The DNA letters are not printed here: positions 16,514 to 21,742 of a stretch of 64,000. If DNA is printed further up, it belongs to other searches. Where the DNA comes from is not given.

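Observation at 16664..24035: Nine copies of an unassigned beta-sandwich module in two adjacent catalytic-domain-free surface proteins: candidate new fructan-binding CBM family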

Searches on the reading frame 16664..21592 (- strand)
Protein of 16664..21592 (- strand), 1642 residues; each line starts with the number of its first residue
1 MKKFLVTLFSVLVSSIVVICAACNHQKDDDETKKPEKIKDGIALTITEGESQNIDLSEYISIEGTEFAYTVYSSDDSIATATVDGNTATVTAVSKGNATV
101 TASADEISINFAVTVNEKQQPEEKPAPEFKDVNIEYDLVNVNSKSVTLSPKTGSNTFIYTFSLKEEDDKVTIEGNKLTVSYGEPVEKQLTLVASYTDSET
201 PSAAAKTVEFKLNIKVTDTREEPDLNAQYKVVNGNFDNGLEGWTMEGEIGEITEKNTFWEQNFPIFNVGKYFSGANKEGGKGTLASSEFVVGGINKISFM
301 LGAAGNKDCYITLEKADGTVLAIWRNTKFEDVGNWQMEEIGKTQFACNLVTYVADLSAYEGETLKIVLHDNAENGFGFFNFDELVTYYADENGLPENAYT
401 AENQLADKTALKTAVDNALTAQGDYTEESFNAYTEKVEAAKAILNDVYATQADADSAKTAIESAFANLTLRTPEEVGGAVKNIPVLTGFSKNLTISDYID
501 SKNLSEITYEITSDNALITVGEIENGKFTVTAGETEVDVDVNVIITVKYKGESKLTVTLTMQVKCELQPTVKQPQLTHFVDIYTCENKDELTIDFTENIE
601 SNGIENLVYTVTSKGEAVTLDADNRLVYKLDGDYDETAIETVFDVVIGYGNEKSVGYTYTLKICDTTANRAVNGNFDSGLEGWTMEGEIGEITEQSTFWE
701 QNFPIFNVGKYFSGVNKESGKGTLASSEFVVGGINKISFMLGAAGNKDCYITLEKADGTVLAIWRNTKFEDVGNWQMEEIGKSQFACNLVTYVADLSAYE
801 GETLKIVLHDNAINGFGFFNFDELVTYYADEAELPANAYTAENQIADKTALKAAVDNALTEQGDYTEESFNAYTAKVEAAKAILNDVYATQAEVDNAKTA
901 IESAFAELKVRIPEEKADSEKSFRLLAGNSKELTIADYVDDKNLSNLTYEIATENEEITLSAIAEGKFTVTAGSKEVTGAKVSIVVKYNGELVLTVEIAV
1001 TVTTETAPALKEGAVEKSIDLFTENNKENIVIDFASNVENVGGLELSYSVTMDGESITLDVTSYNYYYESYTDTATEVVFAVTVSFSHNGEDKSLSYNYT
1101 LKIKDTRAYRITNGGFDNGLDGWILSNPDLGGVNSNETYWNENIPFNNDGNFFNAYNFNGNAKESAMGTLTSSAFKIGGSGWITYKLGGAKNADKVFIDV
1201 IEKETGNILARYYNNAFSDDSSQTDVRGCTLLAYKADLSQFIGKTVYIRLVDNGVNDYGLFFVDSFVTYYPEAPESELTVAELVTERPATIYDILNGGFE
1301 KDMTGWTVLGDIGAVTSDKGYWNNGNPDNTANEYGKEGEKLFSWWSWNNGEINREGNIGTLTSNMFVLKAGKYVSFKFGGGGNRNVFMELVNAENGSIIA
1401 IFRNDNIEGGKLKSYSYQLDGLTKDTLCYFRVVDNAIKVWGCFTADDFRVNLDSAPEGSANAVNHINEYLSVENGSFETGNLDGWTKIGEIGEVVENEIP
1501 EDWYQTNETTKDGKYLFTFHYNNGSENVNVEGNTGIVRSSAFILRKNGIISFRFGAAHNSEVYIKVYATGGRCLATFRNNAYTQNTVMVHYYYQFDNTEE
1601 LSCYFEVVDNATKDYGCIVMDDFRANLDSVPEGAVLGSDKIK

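Call 5: search_protein_families(library=pfam, proteins=[window:16664-21592:-], max_evalue=1)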
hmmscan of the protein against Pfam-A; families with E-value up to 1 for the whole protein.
window:16664-21592:- (1642 aa): 6 families
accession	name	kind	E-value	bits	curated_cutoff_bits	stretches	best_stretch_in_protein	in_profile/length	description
PF07554.19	FIVAR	-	1.5e-12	48.4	29.2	2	847-908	1-70/71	FIVAR domain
PF02368.24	Big_2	-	5.7e-07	29.8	22.8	2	54-106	20-70/79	Bacterial Ig-like domain (group 2)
PF17562.7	Styelin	-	0.014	16.2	27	0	408-441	18-51/59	Styelin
PF24165.1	TMP_C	-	0.13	12.7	27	0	849-863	15-29/36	Tape measure protein C-terminal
PF02018.23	CBM_4_9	-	0.27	12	25.9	0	231-248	4-22/136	Carbohydrate binding domain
PF14869.12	DUF4488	-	0.28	11.5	27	0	418-439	50-71/123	Domain of unknown function (DUF4488)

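Call 12: search_protein_families(library=ncbifam, proteins=[window:16664-21592:-], max_evalue=1)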
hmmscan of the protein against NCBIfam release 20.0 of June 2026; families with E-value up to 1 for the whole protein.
window:16664-21592:- (1642 aa): 3 families
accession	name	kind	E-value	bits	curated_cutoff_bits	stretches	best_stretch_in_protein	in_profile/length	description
NF047897.1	LctobiosidLnbX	equivalog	2e-14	52.5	2500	2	838-919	1408-1490/1498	lacto-N-biosidase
TIGR04354.1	amphi-Trp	subfamily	0.022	15.1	31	1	522-560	22-61/67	amphi-Trp domain-containing protein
NF008217.0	PRK10984.1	equivalog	0.12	12.2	117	0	310-348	57-95/133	sigma factor-binding protein Crl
